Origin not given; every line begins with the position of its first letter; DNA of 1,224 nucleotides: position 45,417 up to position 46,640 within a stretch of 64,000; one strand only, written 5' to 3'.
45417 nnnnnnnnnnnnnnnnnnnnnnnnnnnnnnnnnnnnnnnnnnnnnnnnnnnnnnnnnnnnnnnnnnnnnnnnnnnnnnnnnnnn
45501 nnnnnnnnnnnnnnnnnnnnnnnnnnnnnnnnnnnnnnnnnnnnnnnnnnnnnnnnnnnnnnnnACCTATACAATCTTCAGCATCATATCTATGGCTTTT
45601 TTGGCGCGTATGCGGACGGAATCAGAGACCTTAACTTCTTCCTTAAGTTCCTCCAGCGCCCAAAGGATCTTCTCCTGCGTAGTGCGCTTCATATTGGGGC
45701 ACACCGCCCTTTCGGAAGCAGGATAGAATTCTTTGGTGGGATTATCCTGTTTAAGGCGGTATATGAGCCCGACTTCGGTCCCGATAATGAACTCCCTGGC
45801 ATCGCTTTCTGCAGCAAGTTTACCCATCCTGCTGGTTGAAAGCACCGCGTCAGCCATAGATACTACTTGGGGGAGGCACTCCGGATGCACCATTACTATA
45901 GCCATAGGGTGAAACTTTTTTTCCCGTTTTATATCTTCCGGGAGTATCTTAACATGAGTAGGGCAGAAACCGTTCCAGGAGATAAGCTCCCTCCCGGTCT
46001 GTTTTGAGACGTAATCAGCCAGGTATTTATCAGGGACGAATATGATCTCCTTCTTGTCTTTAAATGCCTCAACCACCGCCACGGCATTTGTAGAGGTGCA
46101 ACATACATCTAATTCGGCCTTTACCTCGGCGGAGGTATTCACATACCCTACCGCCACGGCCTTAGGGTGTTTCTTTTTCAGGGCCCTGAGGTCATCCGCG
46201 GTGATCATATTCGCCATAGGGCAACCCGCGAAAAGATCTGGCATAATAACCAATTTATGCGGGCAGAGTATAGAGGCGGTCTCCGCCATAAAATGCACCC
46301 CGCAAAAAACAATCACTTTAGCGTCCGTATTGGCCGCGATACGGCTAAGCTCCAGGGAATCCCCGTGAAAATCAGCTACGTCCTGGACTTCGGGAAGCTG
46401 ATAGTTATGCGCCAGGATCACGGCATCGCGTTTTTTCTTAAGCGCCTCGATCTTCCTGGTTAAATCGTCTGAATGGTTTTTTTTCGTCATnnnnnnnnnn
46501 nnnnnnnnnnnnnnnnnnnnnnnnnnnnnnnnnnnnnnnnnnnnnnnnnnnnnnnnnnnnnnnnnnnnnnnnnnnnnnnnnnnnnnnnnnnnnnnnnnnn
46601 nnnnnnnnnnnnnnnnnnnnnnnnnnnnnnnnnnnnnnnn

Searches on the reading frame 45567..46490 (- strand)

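Call 32: search_protein_families(library=pfam, proteins=[window:45567-46490:-], max_evalue=0.00001)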
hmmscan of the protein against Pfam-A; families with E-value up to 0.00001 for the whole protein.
window:45567-46490:- (307 aa): 1 family
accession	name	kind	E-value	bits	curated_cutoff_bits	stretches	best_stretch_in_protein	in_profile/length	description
PF02445.21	NadA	-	6e-121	403.6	27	1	13-305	2-295/295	Quinolinate synthetase A protein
